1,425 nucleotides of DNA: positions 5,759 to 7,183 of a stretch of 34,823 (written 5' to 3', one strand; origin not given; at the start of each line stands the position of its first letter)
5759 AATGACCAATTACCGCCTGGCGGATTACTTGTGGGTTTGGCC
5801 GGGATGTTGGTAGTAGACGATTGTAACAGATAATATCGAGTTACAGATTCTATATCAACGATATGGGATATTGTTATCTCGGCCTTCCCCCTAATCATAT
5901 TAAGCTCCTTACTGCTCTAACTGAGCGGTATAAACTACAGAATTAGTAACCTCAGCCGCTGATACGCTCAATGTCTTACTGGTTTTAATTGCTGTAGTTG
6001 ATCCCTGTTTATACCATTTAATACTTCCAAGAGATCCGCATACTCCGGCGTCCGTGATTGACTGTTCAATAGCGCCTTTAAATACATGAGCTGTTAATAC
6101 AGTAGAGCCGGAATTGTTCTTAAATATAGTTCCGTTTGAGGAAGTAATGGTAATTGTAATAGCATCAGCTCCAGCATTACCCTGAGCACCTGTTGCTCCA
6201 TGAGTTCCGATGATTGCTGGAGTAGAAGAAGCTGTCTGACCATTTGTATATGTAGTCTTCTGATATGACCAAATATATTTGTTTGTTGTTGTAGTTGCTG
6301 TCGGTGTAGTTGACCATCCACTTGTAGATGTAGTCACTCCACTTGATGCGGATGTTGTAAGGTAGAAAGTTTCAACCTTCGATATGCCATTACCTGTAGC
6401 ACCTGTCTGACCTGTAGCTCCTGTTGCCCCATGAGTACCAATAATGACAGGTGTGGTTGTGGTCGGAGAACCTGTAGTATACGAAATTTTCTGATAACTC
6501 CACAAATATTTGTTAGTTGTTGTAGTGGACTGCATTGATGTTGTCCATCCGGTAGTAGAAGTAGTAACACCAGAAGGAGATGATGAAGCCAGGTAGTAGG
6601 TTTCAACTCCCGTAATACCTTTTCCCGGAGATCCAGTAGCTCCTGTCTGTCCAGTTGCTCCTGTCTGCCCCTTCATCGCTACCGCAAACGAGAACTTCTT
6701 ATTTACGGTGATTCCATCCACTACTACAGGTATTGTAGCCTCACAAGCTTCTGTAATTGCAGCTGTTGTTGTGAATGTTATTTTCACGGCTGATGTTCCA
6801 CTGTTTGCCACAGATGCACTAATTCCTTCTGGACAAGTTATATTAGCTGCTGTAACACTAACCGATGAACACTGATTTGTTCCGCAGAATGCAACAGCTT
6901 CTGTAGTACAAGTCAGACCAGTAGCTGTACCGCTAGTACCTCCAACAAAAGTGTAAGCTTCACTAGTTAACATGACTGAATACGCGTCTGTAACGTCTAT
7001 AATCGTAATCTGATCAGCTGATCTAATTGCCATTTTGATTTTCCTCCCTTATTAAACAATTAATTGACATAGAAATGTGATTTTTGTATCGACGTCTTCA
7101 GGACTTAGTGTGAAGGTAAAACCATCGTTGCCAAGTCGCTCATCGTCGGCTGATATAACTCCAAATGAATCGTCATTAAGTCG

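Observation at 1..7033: Cassette of paralogous tail fibre genes sharing an N-terminal module, a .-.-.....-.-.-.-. repeat and collagen-like tracts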

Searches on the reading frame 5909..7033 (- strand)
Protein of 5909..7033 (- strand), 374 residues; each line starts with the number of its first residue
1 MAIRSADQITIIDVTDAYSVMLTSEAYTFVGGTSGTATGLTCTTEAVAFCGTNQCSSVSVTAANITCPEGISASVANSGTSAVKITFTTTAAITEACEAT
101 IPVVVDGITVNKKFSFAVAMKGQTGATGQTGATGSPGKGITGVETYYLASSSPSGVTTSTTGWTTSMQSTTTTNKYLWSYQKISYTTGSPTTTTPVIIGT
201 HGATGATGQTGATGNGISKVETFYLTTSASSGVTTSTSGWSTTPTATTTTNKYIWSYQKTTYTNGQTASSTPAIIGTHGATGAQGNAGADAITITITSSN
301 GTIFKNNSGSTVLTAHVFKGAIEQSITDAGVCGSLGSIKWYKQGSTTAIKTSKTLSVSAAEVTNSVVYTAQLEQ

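Call 6: search_protein_families(library=pfam, proteins=[window:5909-7033:-], max_evalue=0.01)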
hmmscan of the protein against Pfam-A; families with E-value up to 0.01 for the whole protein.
window:5909-7033:- (374 aa): 1 family
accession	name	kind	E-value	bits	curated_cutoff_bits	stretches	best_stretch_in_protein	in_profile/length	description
PF01391.23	Collagen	-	0.00081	19.5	27.2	0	122-137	31-46/60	Collagen triple helix repeat (20 copies)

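Call 7: search_protein_families(library=phrogs, proteins=[window:5909-7033:-], max_evalue=0.001)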
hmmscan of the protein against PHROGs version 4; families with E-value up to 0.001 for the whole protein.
window:5909-7033:- (374 aa): 6 families
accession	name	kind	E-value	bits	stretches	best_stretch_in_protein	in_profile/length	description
phrog_38044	-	unknown function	8.4e-51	173.3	3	171-291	2209-2332/3576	-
phrog_2189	-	tail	1.1e-33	117.3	2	205-295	504-594/971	tail protein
phrog_6468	-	tail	6.7e-17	61.5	2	15-290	839-1020/1366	tail fiber protein; host specificity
phrog_27485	-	unknown function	1.3e-05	25.3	2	208-288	155-231/577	-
phrog_6253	-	tail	2.2e-05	24.5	1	293-370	407-475/589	minor tail protein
phrog_30133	-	head and packaging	0.00097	18.7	0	121-298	78-251/621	virion structural protein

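Call 15: search_solved_structures(query=window:5909-7033:-, max_evalue=1, show_alignments=2)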
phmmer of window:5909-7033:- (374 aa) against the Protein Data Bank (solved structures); distinct sequences matched with E-value up to 1: 0.

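Call 17: search_protein_families(library=ncbifam, proteins=[window:5909-7033:-], max_evalue=0.01)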
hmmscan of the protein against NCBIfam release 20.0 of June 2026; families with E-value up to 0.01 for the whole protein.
window:5909-7033:- (374 aa): 0 families

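Call 29: find_homologous_proteins(query=window:5909-7033:-, max_evalue=0.00001)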
Query window:5909-7033:- (374 aa): 2186 proteins with E <= 0.00001 among 8000 candidates; the best 120 are listed.
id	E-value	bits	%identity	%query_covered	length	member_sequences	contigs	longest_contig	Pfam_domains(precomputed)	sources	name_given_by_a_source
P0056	1.9e-210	716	95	100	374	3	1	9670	-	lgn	-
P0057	8.8e-206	701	94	100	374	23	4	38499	-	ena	-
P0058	1.1e-201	687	91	100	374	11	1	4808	-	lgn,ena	-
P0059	4.5e-200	682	91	100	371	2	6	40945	-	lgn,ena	-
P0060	1.1e-195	668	90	100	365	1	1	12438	-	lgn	-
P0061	1.8e-191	654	87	100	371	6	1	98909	-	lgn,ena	-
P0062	2.1e-190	650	87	100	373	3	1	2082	-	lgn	-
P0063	1.5e-188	644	86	100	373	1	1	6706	-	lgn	-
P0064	3.7e-185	633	85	100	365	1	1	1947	-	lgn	-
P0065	1.0e-178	612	82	100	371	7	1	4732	-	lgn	-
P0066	8.6e-176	602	82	100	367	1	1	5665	-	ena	-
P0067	6.1e-174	596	80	100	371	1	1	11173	-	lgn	-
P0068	1.2e-169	582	78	100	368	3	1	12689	-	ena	-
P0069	1.6e-169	582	80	100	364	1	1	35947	-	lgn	-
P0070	1.0e-167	576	77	100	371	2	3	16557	-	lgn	-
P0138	4.9e-144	498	69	100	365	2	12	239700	-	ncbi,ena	-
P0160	1.3e-140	487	68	100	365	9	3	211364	-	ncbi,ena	-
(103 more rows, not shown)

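Call 36: predict_structure(alignment_id=A1)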
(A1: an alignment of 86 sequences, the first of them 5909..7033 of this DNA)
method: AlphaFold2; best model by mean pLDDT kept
length: 374 residues; sequences in the alignment: 86
mean_pLDDT: 80.9   pTM: 0.39
mean pLDDT of the five models: 80.9, 75.7, 72.8, 71.4, 70.0
residues with pLDDT >= 90: 123; 70-90: 181; 50-70: 45; < 50: 25
segments of 3 or more residues with pLDDT < 50: 123-134, 206-210, 282-287
pLDDT, mean of each block of 10 residues (from residue 1): 70 68 82 85 90 88 96 96 96 91 91 83 46 54 88 90 89 86 81 84 53 66 91 92 84 87 81 78 48 76 57 83 87 93 90 88 81 89
secondary structure, 60 per line:
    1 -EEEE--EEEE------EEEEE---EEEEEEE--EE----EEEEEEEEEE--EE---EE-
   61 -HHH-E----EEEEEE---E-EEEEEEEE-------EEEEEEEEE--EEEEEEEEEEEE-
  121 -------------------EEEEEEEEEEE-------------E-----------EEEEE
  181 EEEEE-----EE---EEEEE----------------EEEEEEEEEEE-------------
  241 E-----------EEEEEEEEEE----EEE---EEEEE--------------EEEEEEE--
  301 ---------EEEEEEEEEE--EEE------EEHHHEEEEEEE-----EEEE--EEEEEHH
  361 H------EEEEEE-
elements in order: E2-5 E8-11 E18-22 E26-32 E41-50 E71-76 E82-89 E97-105 E108-119 E140-150 E176-185 E196-200 E217-227 E253-262 E267-269 E273-277 E292-298 E310-319 E322-324 E336-342 E348-351 E354-358 E368-373

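Call 40: fold_search(model_id=the predicted structure, library=pdb)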
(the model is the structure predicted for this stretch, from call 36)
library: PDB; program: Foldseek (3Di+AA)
matches with E <= 10: 1631; with E <= 0.001: 10
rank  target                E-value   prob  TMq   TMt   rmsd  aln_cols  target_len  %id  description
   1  9ba4_A                2.1e-04  0.91  0.19  0.08  43.2       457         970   13  Full-length cross-linked Contactin 2 (CNTN2) (released 2024-07-17)
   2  9ro7_D                4.1e-04  0.96  0.17  0.21  39.6       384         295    8  Crystal structure of human CD22 Ig domains 1-3 in complex with modified sialoside 7-012 (released 2025-12-10)
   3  9rm3_A                4.7e-04  0.96  0.18  0.21  41.3       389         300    8  Crystal structure of human CD22 Ig domains 1-3 in complex with modified sialoside 17 (released 2026-01-28)
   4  6iaa_A                5.5e-04  0.92  0.18  0.09  41.6       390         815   12  hRobo2 ectodomain (released 2019-03-13)
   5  8dfm_B                5.5e-04  0.84  0.16  0.14  39.0       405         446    6  Ectodomain of full-length wild-type KIT-SCF dimers (released 2023-03-29)
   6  4liq_E                6.1e-04  0.77  0.16  0.13  39.9       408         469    8  Structure of the extracellular domain of human CSF-1 receptor in complex with the Fab fragment of RG7155 (released 2014-06-18)
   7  9rm3_C                6.4e-04  0.91  0.17  0.21  39.1       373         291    8  Crystal structure of human CD22 Ig domains 1-3 in complex with modified sialoside 17 (released 2026-01-28)
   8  8bxr                  7.1e-04  0.97  0.19  0.23  25.3       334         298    9  Titin FnIII-domain I109-I111 (I/A4-A/A6) from the MIR region (released 2023-02-15)
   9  2jll                  7.5e-04  0.82  0.18  0.18  43.1       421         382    9  Crystal structure of NCAM2 IgIV-FN3II (released 2009-11-17)
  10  9ro7_B                8.7e-04  0.91  0.17  0.21  42.4       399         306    8  Crystal structure of human CD22 Ig domains 1-3 in complex with modified sialoside 7-012 (released 2025-12-10)
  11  4yfd_A                1.0e-03  0.84  0.18  0.15  51.3       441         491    7  Crystal structure PTP delta Ig1-Fn2 in complex with IL-1RAcP (released 2015-05-06)
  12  2xyc                  1.1e-03  0.94  0.18  0.22  26.1       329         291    8  CRYSTAL STRUCTURE OF NCAM2 IGIV-FN3I (released 2011-02-23)
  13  4pgz_B                1.4e-03  0.97  0.18  0.30  26.9       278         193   11  Structural basis of KIT activation by oncogenic mutations in the extracellular region reveals a zipper-like mechanism  (released 2015-03-18)
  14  5vl3_S                1.4e-03  0.92  0.18  0.21  41.3       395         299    8  CD22 d1-d3 in complex with therapeutic Fab Epratuzumab (released 2017-10-11)
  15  3mtr_B                1.6e-03  1.00  0.19  0.33  27.2       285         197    9  Crystal structure of the Ig5-FN1 tandem of human NCAM (released 2010-06-23)
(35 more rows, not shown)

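Call 71: list_cluster_members(proteins=[P0138, P0160, P0217, window:5909-7033:-])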
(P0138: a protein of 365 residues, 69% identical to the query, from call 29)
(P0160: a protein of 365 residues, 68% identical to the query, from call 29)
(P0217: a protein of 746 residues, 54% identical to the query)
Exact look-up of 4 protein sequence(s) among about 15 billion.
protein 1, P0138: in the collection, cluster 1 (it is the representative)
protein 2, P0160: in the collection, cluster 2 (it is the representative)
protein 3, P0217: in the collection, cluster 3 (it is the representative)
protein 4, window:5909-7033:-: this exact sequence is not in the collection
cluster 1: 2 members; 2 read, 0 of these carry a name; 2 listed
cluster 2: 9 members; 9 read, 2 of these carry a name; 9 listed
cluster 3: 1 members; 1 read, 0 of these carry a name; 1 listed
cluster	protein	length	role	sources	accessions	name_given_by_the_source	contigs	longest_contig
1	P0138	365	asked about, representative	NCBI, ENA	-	-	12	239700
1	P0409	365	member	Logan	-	-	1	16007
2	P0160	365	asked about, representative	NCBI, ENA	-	-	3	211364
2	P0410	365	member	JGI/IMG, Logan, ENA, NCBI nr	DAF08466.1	hypothetical protein | MAG TPA: tail protein [Caudoviricetes sp.]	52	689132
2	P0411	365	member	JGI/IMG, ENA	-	hypothetical protein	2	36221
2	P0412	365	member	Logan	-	-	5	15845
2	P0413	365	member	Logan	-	-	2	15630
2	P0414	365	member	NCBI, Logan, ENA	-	-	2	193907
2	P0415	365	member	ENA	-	-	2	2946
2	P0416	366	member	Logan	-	-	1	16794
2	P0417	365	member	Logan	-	-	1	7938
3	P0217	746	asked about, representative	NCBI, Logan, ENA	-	-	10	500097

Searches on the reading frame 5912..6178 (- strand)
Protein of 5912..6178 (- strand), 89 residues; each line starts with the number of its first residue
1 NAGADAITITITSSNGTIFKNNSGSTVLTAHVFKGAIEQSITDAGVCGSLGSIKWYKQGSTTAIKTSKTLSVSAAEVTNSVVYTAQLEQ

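Call 82: search_protein_families(library=pfam, proteins=[window:5912-6178:-], max_evalue=10)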
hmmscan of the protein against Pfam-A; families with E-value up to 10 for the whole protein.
seq(89 aa): 2 families
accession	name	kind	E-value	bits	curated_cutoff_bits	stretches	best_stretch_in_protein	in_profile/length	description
PF13895.12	Ig_2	-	0.0027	18.3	27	1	52-87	30-63/79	Immunoglobulin domain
PF14330.11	DUF4387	-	0.043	14.9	27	1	1-86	12-89/98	Domain of unknown function (DUF4387)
